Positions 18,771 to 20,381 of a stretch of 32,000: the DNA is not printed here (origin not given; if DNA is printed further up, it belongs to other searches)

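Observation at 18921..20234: Circularly permuted LivJ-type substrate-binding lipoprotein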

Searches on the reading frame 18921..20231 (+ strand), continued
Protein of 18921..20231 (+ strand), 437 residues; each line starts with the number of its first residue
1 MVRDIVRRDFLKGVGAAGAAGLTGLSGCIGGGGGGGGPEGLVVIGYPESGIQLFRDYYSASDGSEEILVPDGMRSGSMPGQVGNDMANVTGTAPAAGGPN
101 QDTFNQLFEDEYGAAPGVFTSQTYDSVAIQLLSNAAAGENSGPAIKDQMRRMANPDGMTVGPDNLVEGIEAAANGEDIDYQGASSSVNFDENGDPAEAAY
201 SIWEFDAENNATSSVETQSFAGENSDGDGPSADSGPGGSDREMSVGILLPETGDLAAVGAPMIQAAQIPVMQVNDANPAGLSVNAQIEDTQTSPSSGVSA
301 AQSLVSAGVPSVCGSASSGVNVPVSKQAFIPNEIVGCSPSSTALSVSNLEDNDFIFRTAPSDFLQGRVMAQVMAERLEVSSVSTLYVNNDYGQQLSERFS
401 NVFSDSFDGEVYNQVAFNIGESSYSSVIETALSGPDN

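Call 6: find_homologous_proteins(query=window:18921-20231:+)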
Query window:18921-20231:+ (437 aa): 1397 proteins with E <= 0.001 among 8000 candidates; the best 120 are listed.
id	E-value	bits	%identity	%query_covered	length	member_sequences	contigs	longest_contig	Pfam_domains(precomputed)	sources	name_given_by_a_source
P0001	1.2e-273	925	98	100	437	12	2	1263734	PF01094.35,PF13458.13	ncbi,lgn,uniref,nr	ncbi:branched-chain amino acid ABC transporter substrate-binding protein [Haloferax sp. Atlit-4N]|un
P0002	1.5e-273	925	99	100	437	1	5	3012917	PF01094.35,PF13458.13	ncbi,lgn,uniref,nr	ncbi:branched-chain amino acid ABC transporter substrate-binding protein [Haloferax sp. Atlit-10N]|u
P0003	5.3e-273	923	98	100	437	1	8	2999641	PF01094.35,PF13458.13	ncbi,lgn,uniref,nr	ncbi:ABC transporter substrate-binding protein [Haloferax gibbonsii]|uniref:ABC-type transport syste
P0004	2.2e-272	921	98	100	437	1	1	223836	PF01094.35,PF13458.13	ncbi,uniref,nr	ncbi:branched-chain amino acid ABC transporter substrate-binding protein [Haloferax sp. Atlit-6N]|un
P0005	1.3e-270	915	97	100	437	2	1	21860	PF01094.35,PF13458.13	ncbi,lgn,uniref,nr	ncbi:ABC transporter substrate-binding protein [Haloferax sp. AB510]|uniref:ABC transporter substrat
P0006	9.9e-270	912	97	100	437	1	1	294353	PF01094.35,PF13458.13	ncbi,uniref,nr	ncbi:ABC transporter substrate-binding protein [Haloferax marisrubri]|uniref:Branched-chain amino ac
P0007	1.3e-263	892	98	97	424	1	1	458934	PF01094.35,PF13458.13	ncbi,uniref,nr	ncbi:branched-chain/neutral amino acids amide ABC transporter periplasmic substrate-binding protein 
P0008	1.5e-262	889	95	100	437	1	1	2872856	PF01094.35,PF13458.13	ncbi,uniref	ncbi:ABC transporter substrate-binding protein [Haloferax denitrificans]|uniref:ABC transporter subs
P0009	1.0e-261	886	94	100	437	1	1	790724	PF01094.35,PF13458.13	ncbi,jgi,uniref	ncbi:ABC transporter substrate-binding protein [Haloferax chudinovii]|uniref:ABC transporter substra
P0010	4.0e-261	884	94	100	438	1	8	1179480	PF01094.35,PF13458.13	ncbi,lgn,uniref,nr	ncbi:ABC transporter substrate-binding protein [Haloferax volcanii]|uniref:ABC transporter substrate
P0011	7.3e-261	883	94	100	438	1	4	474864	PF01094.35,PF13458.13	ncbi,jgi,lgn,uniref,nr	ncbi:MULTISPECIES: ABC transporter substrate-binding protein [unclassified Haloferax]|uniref:ABC tra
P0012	9.0e-261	883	94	100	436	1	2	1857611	PF01094.35,PF13458.13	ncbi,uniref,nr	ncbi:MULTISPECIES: ABC transporter substrate-binding protein [Haloferax]|uniref:Leucine-binding prot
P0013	2.1e-260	882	94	100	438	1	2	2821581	PF01094.35,PF13458.13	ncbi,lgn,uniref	ncbi:ABC transporter substrate-binding protein [Haloferax volcanii]|uniref:ABC transporter substrate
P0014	2.1e-260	882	94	100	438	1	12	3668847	PF01094.35,PF13458.13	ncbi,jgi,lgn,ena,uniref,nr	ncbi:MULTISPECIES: ABC transporter substrate-binding protein [Haloferax]|jgi:ABC-type branched-subun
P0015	4.2e-260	881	94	100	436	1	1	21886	PF01094.35,PF13458.13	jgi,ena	-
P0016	1.1e-259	879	94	100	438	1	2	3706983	PF01094.35,PF13458.13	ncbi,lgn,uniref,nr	ncbi:ABC transporter substrate-binding protein [Haloferax volcanii]|uniref:ABC transporter substrate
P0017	1.3e-258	876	92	100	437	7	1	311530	PF01094.35,PF13433.13,PF13458.13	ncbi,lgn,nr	ncbi:ABC transporter substrate-binding protein [Haloferax elongans]|nr:ABC transporter substrate-bin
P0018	3.5e-251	851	94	92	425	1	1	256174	PF01094.35,PF13458.13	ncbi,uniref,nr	ncbi:branched-chain/neutral amino acids amide ABC transporter periplasmic substrate-binding protein 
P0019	6.5e-251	850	94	92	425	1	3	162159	PF01094.35,PF13458.13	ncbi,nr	ncbi:branched-chain/neutral amino acids amide ABC transporter periplasmic substrate-binding protein 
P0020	9.6e-250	847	94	92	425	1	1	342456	PF01094.35,PF13458.13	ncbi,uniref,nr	ncbi:branched-chain/neutral amino acids amide ABC transporter periplasmic substrate-binding protein 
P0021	5.9e-249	844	89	100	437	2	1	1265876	PF01094.35,PF13458.13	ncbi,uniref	ncbi:ABC transporter substrate-binding protein [Haloferax sp. DFSO52]|uniref:ABC transporter substra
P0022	4.3e-245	831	91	91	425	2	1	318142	PF01094.35,PF13458.13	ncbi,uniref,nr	ncbi:branched-chain/neutral amino acids amide ABC transporter periplasmic substrate-binding protein 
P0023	8.2e-244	827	88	100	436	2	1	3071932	PF01094.35,PF13458.13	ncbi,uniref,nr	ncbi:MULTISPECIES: ABC transporter substrate-binding protein [Haloferax]|uniref:ABC transporter subs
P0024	1.3e-243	826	87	100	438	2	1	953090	PF01094.35,PF13433.13,PF13458.13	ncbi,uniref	ncbi:ABC transporter substrate-binding protein [Haloferax sp. DFSO60]|uniref:ABC transporter substra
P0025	2.4e-241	819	90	91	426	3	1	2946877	PF01094.35,PF13458.13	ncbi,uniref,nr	ncbi:branched-chain amino acid ABC transporter substrate-binding protein [Haloferax mediterranei ATC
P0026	1.2e-234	797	82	100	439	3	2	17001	PF01094.35,PF13433.13,PF13458.13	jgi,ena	-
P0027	3.0e-229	779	84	95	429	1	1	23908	PF01094.35,PF13458.13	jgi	jgi:ABC-type branched-subunit amino acid transport system substrate-binding protein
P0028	6.5e-228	775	80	100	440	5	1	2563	PF01094.35,PF13458.13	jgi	jgi:ABC-type branched-subunit amino acid transport system substrate-binding protein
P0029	3.4e-227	772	80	100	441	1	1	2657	PF01094.35,PF13458.13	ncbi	-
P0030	3.6e-227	772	80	100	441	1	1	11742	PF01094.35,PF13433.13,PF13458.13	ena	-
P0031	5.4e-227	772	80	100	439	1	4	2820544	PF01094.35,PF13458.13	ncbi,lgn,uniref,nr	ncbi:branched-chain/neutral amino acids amide ABC transporter periplasmic substrate-binding protein 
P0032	9.8e-227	771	80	100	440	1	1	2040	PF01094.35,PF13458.13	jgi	jgi:ABC-type branched-subunit amino acid transport system substrate-binding protein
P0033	1.2e-226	771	80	100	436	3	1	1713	PF01094.35,PF13458.13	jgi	jgi:ABC-type branched-subunit amino acid transport system substrate-binding protein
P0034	2.0e-226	770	80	100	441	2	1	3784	PF01094.35,PF13458.13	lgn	-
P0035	4.2e-226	769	80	100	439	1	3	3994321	PF01094.35,PF13458.13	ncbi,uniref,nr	ncbi:ABC transporter substrate-binding protein [Halogeometricum borinquense]|uniref:ABC transporter 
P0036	7.8e-226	768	80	100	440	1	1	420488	PF01094.35,PF13458.13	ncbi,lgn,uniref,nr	ncbi:ABC transporter substrate-binding protein [Halogeometricum limi]|uniref:Tat (Twin-arginine tran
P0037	1.2e-225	767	80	100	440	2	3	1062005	PF01094.35,PF13458.13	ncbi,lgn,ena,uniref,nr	ncbi:substrate-binding protein [Halogeometricum rufum]|uniref:Substrate-binding protein n=1 Tax=Halo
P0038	5.7e-225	765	79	100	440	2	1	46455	PF01094.35,PF13458.13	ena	-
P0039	2.3e-224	763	79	100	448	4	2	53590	PF01094.35,PF13433.13,PF13458.13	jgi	-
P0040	1.0e-223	761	78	100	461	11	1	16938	PF01094.35,PF13433.13,PF13458.13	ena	-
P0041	2.3e-223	760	77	100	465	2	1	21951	PF01094.35,PF13433.13,PF13458.13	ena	-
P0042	3.0e-223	759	76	100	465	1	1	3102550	PF01094.35,PF13458.13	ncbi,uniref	ncbi:ABC transporter substrate-binding protein [Halobellus rubicundus]|uniref:ABC transporter substr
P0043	3.7e-223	759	79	100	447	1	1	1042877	PF01094.35,PF13458.13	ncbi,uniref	ncbi:ABC transporter substrate-binding protein [Halopelagius fulvigenes]|uniref:ABC transporter subs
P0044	1.5e-221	754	79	100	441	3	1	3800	PF01094.35,PF13458.13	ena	-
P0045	1.9e-221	753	79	100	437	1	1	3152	PF01094.35,PF13458.13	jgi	jgi:ABC-type branched-subunit amino acid transport system substrate-binding protein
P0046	4.4e-221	752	78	100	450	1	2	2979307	PF01094.35,PF13433.13,PF13458.13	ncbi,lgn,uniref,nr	ncbi:ABC transporter substrate-binding protein [Halopelagius longus]|uniref:Amino acid/amide ABC tra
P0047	7.2e-221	751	75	100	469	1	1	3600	PF01094.35,PF13458.13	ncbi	-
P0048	1.8e-220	750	78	100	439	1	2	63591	PF01094.35,PF13458.13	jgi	jgi:ABC-type branched-subunit amino acid transport system substrate-binding protein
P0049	2.6e-220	750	76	100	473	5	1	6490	PF01094.35,PF13458.13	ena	-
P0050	4.6e-218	742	76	100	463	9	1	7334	PF01094.35,PF13458.13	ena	-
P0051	5.9e-218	742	78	100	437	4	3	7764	PF01094.35,PF13458.13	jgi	jgi:ABC-type branched-subunit amino acid transport system substrate-binding protein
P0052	1.9e-217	740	74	100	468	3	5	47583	PF01094.35,PF13458.13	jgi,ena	-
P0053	5.9e-217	739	75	100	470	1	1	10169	PF01094.35,PF13458.13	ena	-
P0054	1.3e-215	734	75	100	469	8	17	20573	PF01094.35,PF13458.13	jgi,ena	jgi:ABC-type branched-subunit amino acid transport system substrate-binding protein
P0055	3.4e-215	733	74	100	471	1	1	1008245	PF01094.35,PF13458.13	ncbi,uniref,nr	ncbi:ABC transporter substrate-binding protein [Halogeometricum sp. S1BR25-6]|uniref:ABC transporter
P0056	4.0e-215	733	81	91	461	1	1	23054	PF01094.35,PF13458.13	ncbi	-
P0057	5.1e-215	732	74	100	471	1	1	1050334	PF01094.35,PF13458.13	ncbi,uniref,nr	ncbi:ABC transporter substrate-binding protein [Halogeometricum luteum]|uniref:ABC transporter subst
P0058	1.1e-214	731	77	100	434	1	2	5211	PF01094.35,PF13458.13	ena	-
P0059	1.4e-214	731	76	100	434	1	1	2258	PF01094.35,PF13458.13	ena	-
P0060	3.0e-214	730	77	99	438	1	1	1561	PF01094.35,PF13458.13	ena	-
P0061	9.1e-214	728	76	100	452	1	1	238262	PF01094.35,PF13458.13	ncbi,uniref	ncbi:ABC transporter substrate-binding protein [Halobellus sp. EA9]|uniref:ABC transporter substrate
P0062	1.4e-213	727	76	100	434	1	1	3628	PF01094.35,PF13458.13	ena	-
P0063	4.0e-212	723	76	100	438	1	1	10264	PF01094.35,PF13458.13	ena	-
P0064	7.4e-212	722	73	100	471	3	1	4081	PF01094.35,PF13458.13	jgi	jgi:ABC-type branched-subunit amino acid transport system substrate-binding protein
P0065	1.6e-211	721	76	100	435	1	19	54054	PF01094.35,PF13458.13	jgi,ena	jgi:ABC-type branched-subunit amino acid transport system substrate-binding protein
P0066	4.8e-211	719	76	100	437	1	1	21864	PF01094.35,PF13458.13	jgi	jgi:ABC-type branched-subunit amino acid transport system substrate-binding protein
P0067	6.2e-211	719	74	100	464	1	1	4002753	PF01094.35,PF13458.13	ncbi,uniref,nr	ncbi:ABC transporter substrate-binding protein [Salinigranum marinum]|uniref:ABC transporter substra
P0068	6.8e-211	719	76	100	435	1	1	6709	PF01094.35,PF13458.13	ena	-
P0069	1.2e-208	711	76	100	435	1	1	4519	PF01094.35,PF13458.13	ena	-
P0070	1.2e-208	711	73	99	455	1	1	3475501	PF01094.35,PF13458.13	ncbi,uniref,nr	ncbi:MAG: ABC-type branched-chain amino acid transport system, periplasmic component [Haloquadratum 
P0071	1.2e-208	711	74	99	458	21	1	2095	PF01094.35,PF13458.13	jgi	-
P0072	1.6e-208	711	80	91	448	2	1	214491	PF01094.35,PF13458.13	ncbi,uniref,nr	ncbi:branched-chain/neutral amino acids amide ABC transporter periplasmic substrate-binding protein 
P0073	1.4e-207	708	75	100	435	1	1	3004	PF01094.35,PF13458.13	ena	-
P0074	2.2e-207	707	72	99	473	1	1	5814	PF01094.35,PF13458.13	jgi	jgi:ABC-type branched-subunit amino acid transport system substrate-binding protein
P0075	2.7e-207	707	72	99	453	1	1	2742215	PF01094.35,PF13458.13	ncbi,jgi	jgi:amino acid/amide ABC transporter substrate-binding protein, HAAT family (TC 3.A.1.4.-)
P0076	3.8e-207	706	75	100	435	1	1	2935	PF01094.35,PF13458.13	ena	-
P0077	1.4e-206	704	77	90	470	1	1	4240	PF01094.35,PF13458.13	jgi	jgi:ABC-type branched-subunit amino acid transport system substrate-binding protein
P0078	4.3e-206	703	74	95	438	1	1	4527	PF01094.35,PF13458.13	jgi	jgi:ABC-type branched-subunit amino acid transport system substrate-binding protein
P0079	5.2e-206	703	75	99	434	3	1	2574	PF01094.35,PF13458.13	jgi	jgi:ABC-type branched-subunit amino acid transport system substrate-binding protein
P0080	7.4e-206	702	72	100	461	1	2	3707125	PF01094.35,PF13433.13,PF13458.13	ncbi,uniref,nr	ncbi:ABC transporter substrate-binding protein [Halobellus marinus]|uniref:ABC transporter substrate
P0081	1.0e-205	702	77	90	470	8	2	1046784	PF01094.35,PF13458.13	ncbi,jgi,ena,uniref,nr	ncbi:ABC transporter substrate-binding protein [Salinigranum halophilum]|uniref:ABC transporter subs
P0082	1.1e-205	702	74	100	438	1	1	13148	PF01094.35,PF13433.13,PF13458.13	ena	-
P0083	5.5e-204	696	71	100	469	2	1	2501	PF01094.35,PF13458.13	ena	-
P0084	7.7e-203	692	74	99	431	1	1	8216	PF01094.35,PF13458.13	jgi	jgi:ABC-type branched-subunit amino acid transport system substrate-binding protein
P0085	9.8e-203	692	72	100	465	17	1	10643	PF01094.35,PF13458.13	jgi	jgi:ABC-type branched-subunit amino acid transport system substrate-binding protein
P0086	1.1e-202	692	73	100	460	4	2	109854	PF01094.35,PF13458.13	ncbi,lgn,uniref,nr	ncbi:hypothetical protein GCM10008995_18120 [Halobellus salinus]|uniref:Leucine-binding protein doma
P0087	2.4e-202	690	72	100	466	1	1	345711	PF01094.35,PF13458.13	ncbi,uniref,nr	ncbi:ABC transporter substrate-binding protein [Halobellus ruber]|uniref:ABC transporter substrate-b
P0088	3.0e-202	690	73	100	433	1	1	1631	PF01094.35,PF13433.13,PF13458.13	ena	-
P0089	4.0e-202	690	71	100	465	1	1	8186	PF01094.35,PF13458.13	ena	-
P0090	7.0e-202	689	73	100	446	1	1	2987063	PF01094.35,PF13433.13,PF13458.13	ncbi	-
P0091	1.1e-201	688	78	91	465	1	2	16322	PF01094.35,PF13458.13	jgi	-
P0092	2.0e-201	687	78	92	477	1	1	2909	PF01094.35,PF13458.13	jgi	jgi:ABC-type branched-subunit amino acid transport system substrate-binding protein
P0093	2.2e-201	687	71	100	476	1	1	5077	PF01094.35,PF13458.13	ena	-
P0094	9.2e-200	682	70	100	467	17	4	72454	PF01094.35,PF13458.13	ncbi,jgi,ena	jgi:ABC-type branched-subunit amino acid transport system substrate-binding protein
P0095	1.2e-199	682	70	100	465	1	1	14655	PF01094.35,PF13458.13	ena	-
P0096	1.7e-199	681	72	99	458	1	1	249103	PF01094.35,PF13458.13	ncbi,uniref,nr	ncbi:branched-chain amino acid ABC transporter substrate-binding protein [Haloprofundus marisrubri]|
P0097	1.9e-199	681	82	44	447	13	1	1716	PF01094.35,PF13458.13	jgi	jgi:ABC-type branched-subunit amino acid transport system substrate-binding protein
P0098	2.2e-198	677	72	99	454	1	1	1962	PF01094.35,PF13458.13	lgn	-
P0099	2.3e-198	677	72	100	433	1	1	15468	PF01094.35,PF13458.13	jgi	-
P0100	2.7e-198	677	71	100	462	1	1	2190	PF01094.35,PF13458.13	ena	-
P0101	3.1e-198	677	77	90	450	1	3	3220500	PF01094.35,PF13458.13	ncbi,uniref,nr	ncbi:ABC transporter substrate-binding protein [Halospeciosus flavus]|uniref:ABC transporter substra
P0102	3.9e-198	677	71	100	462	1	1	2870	PF01094.35,PF13458.13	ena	-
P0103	4.0e-198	677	71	100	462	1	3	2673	PF01094.35,PF13458.13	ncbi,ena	-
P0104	7.6e-198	676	71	100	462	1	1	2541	PF01094.35,PF13458.13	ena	-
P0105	9.8e-198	675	71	100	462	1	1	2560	PF01094.35,PF13458.13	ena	-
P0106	1.1e-197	675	70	100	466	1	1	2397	PF01094.35,PF13458.13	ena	-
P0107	2.3e-197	674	71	99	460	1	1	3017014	PF01094.35,PF13458.13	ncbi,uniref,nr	ncbi:ABC transporter substrate-binding protein [Haloprofundus salinisoli]|uniref:ABC transporter sub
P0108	3.7e-197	673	73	99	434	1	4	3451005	PF01094.35,PF13458.13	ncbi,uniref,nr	ncbi:branched-chain amino acid ABC transporter substrate-binding protein [Haloplanus rallus]|uniref:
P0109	6.7e-197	673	70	100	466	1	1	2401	PF01094.35,PF13458.13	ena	-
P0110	1.2e-196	672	73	99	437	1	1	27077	PF01094.35,PF13458.13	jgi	-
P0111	1.7e-196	671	70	100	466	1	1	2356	PF01094.35,PF13458.13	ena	-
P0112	2.5e-196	671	71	99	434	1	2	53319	PF01094.35,PF13458.13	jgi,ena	jgi:ABC-type branched-subunit amino acid transport system substrate-binding protein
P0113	8.2e-196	669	71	99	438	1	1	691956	PF01094.35,PF13458.13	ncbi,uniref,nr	ncbi:ABC transporter substrate-binding protein [Halostella sp. JP-L12]|uniref:ABC transporter substr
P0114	9.0e-196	669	72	99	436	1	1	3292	PF01094.35,PF13458.13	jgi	jgi:ABC-type branched-subunit amino acid transport system substrate-binding protein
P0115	9.8e-196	669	72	93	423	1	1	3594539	PF01094.35,PF13458.13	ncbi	ncbi:ABC transporter substrate-binding protein, partial [Haloquadratum walsbyi]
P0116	1.2e-195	668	72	99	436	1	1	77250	PF01094.35,PF13458.13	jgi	jgi:ABC-type branched-subunit amino acid transport system substrate-binding protein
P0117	1.4e-195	668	72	99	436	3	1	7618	PF01094.35,PF13458.13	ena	-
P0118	3.5e-195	667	72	99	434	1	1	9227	PF01094.35,PF13458.13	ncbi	ncbi:MAG: ABC transporter substrate-binding protein [Haloferacaceae archaeon]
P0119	1.8e-194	665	76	91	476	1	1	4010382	PF01094.35,PF13458.13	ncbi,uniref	ncbi:ABC transporter substrate-binding protein [Salinigranum sp. GCM10025319]|uniref:ABC transporter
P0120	2.8e-194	664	68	100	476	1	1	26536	PF01094.35,PF13458.13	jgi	jgi:ABC-type branched-subunit amino acid transport system substrate-binding protein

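Call 9: search_protein_families(library=pfam, proteins=[window:19029-20231:+], max_evalue=1)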
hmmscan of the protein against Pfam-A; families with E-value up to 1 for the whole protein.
seq(401 aa): 3 families
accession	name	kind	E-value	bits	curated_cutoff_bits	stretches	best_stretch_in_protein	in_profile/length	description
PF13458.12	Peripla_BP_6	-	5.9e-25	89.1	31.7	2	208-395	3-186/343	Periplasmic binding protein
PF01094.35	ANF_receptor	-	3.6e-17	62.9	25.4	2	233-382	9-157/353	Receptor family ligand binding region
PF13433.12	Peripla_BP_5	-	0.001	18.7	27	1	208-282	2-78/363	Periplasmic binding protein domain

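Call 20: search_protein_representatives(protein=window:18921-20231:+)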
Query: 437 residues. Proteins with E-value up to 0.001 (for the whole library): 7242; up to 1e-10: 2382; up to 1e-30: 261. The best 150 are listed.
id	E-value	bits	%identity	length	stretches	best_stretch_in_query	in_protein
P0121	2.4e-146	504.3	61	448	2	30-433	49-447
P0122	5.7e-142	489.9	59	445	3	37-277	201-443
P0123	1.5e-120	419.4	54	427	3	37-210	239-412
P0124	1.2e-116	406.5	71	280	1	158-435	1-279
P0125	2.6e-113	395.5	53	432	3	37-373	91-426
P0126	1.5e-111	389.7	52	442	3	36-207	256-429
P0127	2.5e-110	385.7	49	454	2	4-434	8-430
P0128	1.8e-107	376.3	44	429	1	4-432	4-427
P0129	1.7e-104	366.5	51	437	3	37-222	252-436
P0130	3.2e-102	359.0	51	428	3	38-211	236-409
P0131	8.0e-102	357.7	49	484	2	37-276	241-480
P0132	9.1e-99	347.6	44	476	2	15-432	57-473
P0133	2.6e-97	342.8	50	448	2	223-434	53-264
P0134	4.5e-97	342.0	46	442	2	223-435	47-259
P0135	9.6e-91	321.2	34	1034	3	35-434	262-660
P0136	1.1e-90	321.0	36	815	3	36-432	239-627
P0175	2.5e-50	188.1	34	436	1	28-431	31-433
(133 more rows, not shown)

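Call 25: predict_structure(alignment_id=A1)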
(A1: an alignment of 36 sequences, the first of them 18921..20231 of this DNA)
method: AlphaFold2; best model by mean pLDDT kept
length: 437 residues; sequences in the alignment: 36
mean_pLDDT: 71.4   pTM: 0.73
mean pLDDT of the five models: 71.4, 71.0, 67.0, 64.6, 61.7
residues with pLDDT >= 90: 94; 70-90: 165; 50-70: 98; < 50: 80
segments of 3 or more residues with pLDDT < 50: 1-35, 47-49, 74-84, 223-229, 252-255, 292-294, 341-352
pLDDT, mean of each block of 10 residues (from residue 1): 26 26 28 62 67 80 84 48 52 63 87 77 85 92 84 80 94 88 65 59 66 66 49 66 86 55 86 95 87 61 88 65 73 76 39 59 75 89 86 83 92 88 88 79
secondary structure, 60 per line:
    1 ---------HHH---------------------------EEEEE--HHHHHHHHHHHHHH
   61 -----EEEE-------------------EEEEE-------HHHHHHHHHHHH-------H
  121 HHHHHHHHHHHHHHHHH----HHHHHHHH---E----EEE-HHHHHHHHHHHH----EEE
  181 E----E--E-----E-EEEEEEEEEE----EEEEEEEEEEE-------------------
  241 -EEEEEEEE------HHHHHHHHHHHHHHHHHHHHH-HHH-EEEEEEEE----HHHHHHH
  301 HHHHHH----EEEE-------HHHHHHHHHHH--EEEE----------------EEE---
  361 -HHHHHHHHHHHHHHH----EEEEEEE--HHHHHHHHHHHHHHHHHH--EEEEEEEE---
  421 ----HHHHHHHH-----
elements in order: E40-44 H47-60 E66-69 E89-93 H101-112 H120-137 H142-149 E158-160 H162-173 E178-181 E197-206 E211-221 E242-249 H256-276 E282-289 H294-306 E311-314 H322-332 E335-338 E355-357 H362-376 E381-387 H390-407 E410-417 H425-432
